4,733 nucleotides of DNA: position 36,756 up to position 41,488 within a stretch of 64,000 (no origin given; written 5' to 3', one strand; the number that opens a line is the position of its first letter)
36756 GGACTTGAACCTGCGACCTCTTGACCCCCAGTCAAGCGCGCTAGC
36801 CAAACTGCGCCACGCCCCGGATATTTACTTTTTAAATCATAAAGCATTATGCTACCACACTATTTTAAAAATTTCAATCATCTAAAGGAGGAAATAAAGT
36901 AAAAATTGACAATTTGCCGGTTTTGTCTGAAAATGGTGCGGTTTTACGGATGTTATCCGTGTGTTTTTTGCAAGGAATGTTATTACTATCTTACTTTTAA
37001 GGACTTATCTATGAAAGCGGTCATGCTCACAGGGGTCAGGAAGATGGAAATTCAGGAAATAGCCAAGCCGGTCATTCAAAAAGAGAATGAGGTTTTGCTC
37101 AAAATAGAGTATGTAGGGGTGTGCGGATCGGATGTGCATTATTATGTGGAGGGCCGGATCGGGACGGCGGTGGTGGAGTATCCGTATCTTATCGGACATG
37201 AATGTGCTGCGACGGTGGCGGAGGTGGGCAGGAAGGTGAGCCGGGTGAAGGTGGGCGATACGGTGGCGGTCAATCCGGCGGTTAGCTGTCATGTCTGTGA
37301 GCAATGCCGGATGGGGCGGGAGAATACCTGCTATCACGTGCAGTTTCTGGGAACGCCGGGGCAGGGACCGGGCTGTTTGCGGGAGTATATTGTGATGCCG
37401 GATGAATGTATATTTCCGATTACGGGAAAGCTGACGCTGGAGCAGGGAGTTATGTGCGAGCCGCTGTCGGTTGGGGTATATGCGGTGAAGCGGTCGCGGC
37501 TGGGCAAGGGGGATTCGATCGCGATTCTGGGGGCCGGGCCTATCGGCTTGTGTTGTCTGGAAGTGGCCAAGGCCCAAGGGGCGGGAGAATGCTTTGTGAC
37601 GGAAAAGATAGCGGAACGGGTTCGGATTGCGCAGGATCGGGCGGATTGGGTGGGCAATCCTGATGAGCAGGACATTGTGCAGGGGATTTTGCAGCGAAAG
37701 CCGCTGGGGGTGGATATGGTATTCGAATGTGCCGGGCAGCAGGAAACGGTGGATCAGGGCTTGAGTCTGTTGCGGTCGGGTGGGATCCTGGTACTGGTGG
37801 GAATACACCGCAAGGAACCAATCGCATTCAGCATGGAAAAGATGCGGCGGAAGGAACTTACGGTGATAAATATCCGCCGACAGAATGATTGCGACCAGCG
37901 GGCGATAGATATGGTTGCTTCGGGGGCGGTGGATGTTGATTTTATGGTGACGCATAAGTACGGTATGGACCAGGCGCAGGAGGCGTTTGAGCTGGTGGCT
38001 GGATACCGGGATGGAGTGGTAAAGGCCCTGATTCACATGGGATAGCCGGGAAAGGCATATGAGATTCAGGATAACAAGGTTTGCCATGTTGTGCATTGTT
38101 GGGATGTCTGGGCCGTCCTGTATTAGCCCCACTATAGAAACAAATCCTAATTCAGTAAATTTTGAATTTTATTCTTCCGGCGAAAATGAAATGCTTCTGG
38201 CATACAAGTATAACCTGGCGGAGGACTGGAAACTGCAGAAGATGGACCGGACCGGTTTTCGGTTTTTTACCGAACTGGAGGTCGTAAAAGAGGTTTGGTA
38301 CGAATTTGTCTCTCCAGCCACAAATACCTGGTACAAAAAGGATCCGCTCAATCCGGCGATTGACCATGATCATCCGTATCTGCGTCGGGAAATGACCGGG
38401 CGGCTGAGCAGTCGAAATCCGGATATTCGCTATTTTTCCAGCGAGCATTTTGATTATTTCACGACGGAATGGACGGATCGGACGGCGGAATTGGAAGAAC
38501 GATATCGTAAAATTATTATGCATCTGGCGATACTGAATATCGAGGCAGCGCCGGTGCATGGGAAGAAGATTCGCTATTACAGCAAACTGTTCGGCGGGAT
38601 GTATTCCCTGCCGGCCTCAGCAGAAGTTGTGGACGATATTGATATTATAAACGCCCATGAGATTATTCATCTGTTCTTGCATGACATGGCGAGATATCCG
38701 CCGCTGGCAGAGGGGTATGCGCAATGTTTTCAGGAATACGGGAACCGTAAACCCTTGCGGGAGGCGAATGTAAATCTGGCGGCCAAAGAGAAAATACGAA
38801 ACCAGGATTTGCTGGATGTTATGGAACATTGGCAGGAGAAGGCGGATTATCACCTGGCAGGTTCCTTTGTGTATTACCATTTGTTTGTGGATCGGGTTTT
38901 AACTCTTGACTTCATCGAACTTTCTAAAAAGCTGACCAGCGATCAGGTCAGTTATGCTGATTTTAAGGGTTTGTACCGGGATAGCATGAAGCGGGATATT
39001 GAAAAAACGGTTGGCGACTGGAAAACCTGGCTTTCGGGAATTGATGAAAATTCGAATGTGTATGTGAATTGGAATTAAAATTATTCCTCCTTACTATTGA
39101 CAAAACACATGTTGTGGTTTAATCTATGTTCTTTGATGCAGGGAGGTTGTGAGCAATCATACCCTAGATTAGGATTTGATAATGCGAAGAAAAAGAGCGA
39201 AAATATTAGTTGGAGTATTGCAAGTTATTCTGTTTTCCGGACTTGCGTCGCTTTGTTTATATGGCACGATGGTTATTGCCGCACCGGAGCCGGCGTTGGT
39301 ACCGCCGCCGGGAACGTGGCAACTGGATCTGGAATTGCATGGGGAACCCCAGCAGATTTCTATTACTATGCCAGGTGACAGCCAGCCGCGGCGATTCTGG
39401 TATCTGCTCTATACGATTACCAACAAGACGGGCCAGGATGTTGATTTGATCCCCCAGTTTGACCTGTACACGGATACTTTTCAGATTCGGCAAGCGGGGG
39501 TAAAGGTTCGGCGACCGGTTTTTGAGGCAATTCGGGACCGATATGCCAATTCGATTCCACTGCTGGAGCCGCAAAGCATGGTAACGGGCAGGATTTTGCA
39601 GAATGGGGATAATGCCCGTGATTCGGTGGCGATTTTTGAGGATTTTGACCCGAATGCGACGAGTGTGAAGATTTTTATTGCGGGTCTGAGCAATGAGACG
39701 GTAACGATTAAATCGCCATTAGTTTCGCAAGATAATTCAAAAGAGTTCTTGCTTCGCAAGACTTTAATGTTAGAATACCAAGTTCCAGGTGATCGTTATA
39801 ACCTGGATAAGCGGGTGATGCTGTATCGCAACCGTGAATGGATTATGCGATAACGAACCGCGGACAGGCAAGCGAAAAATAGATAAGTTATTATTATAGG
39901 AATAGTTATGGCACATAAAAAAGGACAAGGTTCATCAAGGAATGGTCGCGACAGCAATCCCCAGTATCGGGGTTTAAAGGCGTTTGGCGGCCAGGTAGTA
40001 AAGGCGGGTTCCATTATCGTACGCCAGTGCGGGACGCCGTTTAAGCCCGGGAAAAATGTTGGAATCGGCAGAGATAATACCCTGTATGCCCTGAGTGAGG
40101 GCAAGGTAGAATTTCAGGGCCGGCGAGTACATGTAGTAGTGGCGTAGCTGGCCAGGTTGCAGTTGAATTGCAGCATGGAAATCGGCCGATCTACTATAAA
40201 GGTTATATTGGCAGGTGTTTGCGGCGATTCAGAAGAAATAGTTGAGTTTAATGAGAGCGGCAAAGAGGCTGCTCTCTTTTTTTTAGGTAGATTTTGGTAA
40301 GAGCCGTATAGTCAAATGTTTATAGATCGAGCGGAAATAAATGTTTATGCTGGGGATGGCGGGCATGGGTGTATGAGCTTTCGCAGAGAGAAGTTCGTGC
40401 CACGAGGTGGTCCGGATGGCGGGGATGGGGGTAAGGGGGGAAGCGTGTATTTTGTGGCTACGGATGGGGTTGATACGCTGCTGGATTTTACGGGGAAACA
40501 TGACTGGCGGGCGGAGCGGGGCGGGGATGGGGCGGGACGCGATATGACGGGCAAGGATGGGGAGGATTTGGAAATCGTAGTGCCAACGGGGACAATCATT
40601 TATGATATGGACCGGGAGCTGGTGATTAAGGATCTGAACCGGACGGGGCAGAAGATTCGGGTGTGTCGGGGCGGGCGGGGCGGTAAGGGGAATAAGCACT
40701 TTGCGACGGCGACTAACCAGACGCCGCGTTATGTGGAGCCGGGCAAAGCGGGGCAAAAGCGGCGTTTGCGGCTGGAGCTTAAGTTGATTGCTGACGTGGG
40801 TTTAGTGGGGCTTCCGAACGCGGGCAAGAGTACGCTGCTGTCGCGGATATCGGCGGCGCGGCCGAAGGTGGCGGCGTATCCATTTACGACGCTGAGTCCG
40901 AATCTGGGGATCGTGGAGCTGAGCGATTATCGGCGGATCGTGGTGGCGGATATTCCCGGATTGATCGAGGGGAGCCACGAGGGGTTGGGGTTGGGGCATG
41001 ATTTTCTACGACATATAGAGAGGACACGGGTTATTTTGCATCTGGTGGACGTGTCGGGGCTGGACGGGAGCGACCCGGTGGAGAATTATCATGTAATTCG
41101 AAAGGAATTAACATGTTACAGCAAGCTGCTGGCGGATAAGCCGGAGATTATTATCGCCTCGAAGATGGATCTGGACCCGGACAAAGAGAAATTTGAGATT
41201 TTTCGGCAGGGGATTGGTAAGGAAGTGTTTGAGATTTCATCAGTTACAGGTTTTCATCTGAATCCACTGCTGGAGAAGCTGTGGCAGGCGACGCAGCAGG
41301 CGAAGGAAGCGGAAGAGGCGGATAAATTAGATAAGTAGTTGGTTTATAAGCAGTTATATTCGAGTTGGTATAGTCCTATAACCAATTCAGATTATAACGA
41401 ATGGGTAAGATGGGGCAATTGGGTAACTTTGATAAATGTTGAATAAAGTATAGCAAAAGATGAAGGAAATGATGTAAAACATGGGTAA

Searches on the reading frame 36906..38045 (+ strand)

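Call 8: search_protein_families(library=pfam, proteins=[window:36906-38045:+], max_evalue=0.01)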
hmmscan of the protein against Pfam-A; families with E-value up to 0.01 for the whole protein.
window:36906-38045:+ (379 aa): 4 families
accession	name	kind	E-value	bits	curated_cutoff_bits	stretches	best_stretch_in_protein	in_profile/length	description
PF08240.17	ADH_N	-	4.1e-27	94.9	23.5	1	60-172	2-102/104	Alcohol dehydrogenase GroES-like domain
PF00107.32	ADH_zinc_N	-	1.1e-20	74.3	31.8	1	212-338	1-128/129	Zinc-binding dehydrogenase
PF16912.11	Glu_dehyd_C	-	4.7e-11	43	34.9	1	180-363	3-200/211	Glucose dehydrogenase C-terminus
PF13602.12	ADH_zinc_N_2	-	6.1e-09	37.4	27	1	258-365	15-124/134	Zinc-binding dehydrogenase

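Call 9: search_protein_families(library=ncbifam, proteins=[window:36906-38045:+], max_evalue=0.01)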
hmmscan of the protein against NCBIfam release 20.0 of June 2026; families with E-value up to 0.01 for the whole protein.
window:36906-38045:+ (379 aa): 22 families
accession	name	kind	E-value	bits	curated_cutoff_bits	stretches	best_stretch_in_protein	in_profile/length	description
NF003808.0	PRK05396.1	equivalog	1.6e-54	185.1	380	1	46-366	12-330/341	L-threonine 3-dehydrogenase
NF041097.1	keto_inos_dh_IolM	equivalog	6.9e-54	183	450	1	45-368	38-381/389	scyllo-inosose 3-dehydrogenase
TIGR00692.1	tdh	equivalog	8.1e-52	176.3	458.35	1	48-370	12-334/340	L-threonine 3-dehydrogenase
NF007489.0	PRK10083.1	equivalog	6.2e-50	170.1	376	1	36-376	1-335/339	Zn-dependent oxidoreductase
NF007375.0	PRK09880.1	equivalog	1.3e-48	165.6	469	1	38-368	7-333/344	L-idonate 5-dehydrogenase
NF007642.0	PRK10309.1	equivalog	2.7e-38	132.1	550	1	36-321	1-284/347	galactitol-1-phosphate 5-dehydrogenase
NF010344.0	PRK13771.1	subfamily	3.7e-32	111.6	349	1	36-366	1-322/334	putative alcohol dehydrogenase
TIGR03451.1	mycoS_dep_FDH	equivalog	7.4e-26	90.8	512.9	2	48-144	15-106/358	S-(hydroxymethyl)mycothiol dehydrogenase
NF041172.1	AcrlCoa_red_Thmprot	equivalog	9.8e-26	90.5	500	1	36-376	1-332/334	acryloyl-CoA reductase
TIGR03366.1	HpnZ_proposed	hypoth_equivalog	1.3e-25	90.3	328.1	1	59-323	4-278/315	putative phosphonate catabolism associated alcohol dehydrogenase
NF006940.0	PRK09422.1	equivalog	2.4e-25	89.2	344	1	36-310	1-270/338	alcohol dehydrogenase AdhP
TIGR03989.1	Rxyl_3153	subfamily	2.7e-25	89.4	440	2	38-143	5-106/370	NDMA-dependent alcohol dehydrogenase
TIGR02822.1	adh_fam_2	subfamily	2e-24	86.3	283.5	1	43-371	13-325/329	zinc-binding alcohol dehydrogenase family protein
TIGR01202.1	bchC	equivalog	2.8e-23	82.5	291.25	1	37-363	3-295/308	chlorophyll synthesis pathway protein BchC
TIGR02818.1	adh_III_F_hyde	equivalog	2.9e-22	79.2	543.95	2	41-147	8-110/368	S-(hydroxymethyl)glutathione dehydrogenase/class III alcohol dehydrogenase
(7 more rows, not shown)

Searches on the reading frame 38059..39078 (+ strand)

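Call 8: search_protein_families(library=pfam, proteins=[window:38059-39078:+], max_evalue=0.01)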
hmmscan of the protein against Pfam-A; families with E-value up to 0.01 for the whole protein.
window:38059-39078:+ (339 aa): 0 families

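Call 9: search_protein_families(library=ncbifam, proteins=[window:38059-39078:+], max_evalue=0.01)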
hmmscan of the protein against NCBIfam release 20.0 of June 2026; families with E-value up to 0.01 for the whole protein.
window:38059-39078:+ (339 aa): 0 families

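Call 10: search_protein_families(library=padloc, proteins=[window:38059-39078:+], max_evalue=1)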
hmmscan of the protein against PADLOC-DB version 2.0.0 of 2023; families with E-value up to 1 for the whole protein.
window:38059-39078:+ (339 aa): 0 families

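Call 11: search_protein_families(library=phrogs, proteins=[window:38059-39078:+], max_evalue=1)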
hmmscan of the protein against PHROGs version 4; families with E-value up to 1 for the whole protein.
window:38059-39078:+ (339 aa): 3 families
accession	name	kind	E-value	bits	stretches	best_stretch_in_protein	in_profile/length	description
phrog_3612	-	unknown function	0.12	13.7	1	58-103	35-78/88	-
phrog_1314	-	DNA, RNA and nucleotide metabolism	0.17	11.9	1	151-220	33-90/394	HNH endonuclease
phrog_13165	-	unknown function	0.29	12.2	1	308-334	22-48/76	-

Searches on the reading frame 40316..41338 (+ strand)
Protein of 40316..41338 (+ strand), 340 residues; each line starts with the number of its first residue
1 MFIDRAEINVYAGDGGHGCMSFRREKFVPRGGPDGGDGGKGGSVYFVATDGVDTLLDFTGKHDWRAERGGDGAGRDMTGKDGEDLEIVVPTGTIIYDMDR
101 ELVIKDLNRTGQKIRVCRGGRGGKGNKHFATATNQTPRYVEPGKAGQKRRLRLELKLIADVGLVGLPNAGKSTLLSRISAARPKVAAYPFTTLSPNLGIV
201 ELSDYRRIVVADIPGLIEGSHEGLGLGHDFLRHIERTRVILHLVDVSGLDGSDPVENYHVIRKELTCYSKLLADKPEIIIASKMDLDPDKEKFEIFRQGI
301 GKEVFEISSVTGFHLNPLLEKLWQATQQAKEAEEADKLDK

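Call 8: search_protein_families(library=pfam, proteins=[window:40316-41338:+], max_evalue=0.01)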
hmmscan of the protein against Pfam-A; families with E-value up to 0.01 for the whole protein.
window:40316-41338:+ (340 aa): 3 families
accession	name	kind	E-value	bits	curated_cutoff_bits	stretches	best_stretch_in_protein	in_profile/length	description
PF01018.28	GTP1_OBG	-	5.4e-59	198.7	27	1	3-157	1-155/155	GTP1/OBG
PF01926.29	MMR_HSR1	-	5.7e-25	88.1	21.9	1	160-282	1-112/113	50S ribosome-binding GTPase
PF02421.24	FeoB_N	-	1.8e-08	34.5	27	1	161-247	3-89/156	Ferrous iron transport protein B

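Call 9: search_protein_families(library=ncbifam, proteins=[window:40316-41338:+], max_evalue=0.01)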
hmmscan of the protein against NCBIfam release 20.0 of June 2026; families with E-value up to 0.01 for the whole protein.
window:40316-41338:+ (340 aa): 20 families
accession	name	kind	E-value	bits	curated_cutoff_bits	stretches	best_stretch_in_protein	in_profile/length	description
NF008955.0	PRK12297.1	equivalog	1.8e-146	488.4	406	1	1-335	2-337/429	GTPase ObgE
TIGR02729.1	Obg_CgtA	equivalog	5.6e-135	449.6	280.25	1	2-326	1-328/329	Obg family GTPase CgtA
NF008956.1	PRK12299.1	equivalog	4.5e-133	443.2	300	1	1-327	1-326/327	GTPase ObgE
NF008954.1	PRK12296.1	equivalog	1e-107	360.5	377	1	2-336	4-349/470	GTPase ObgE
NF007171.0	PRK09602.1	subfamily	7.6e-23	81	387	2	208-250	75-117/397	YchF-related putative GTPase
TIGR00092.1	TIGR00092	equivalog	2.7e-17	62.9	279.2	1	161-266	5-134/368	redox-regulated ATPase YchF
TIGR03156.1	GTP_HflX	equivalog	1.2e-13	50.7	216.75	1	148-323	180-348/351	GTPase HflX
NF008280.0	PRK11058.1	equivalog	9.7e-12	44.4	441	1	147-289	187-324/426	ribosome rescue GTPase HflX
NF000908.1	PRK00089.1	equivalog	2.1e-11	43.7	237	1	161-331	6-172/291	GTPase Era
TIGR03594.1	GTPase_EngA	equivalog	5.3e-10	38.9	306.7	1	161-336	3-170/432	ribosome biogenesis GTPase Der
TIGR03918.1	GTP_HydF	equivalog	3.8e-08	32.6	325.55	1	160-332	9-173/392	[FeFe] hydrogenase H-cluster maturation GTPase HydF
TIGR00231.1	small_GTP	domain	7.3e-08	32.4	42.5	1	160-310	5-150/164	GTP-binding protein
NF003661.0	PRK05291.1-3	equivalog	1.9e-06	27.5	380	1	160-331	218-375/448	tRNA uridine-5-carboxymethylaminomethyl(34) synthesis GTPase MnmE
TIGR00436.1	era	equivalog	2.3e-06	27.2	116.25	1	161-254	3-97/270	GTPase Era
TIGR03596.1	GTPase_YlqF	equivalog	2.6e-06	27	208.2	1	160-217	120-174/276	ribosome biogenesis GTPase YlqF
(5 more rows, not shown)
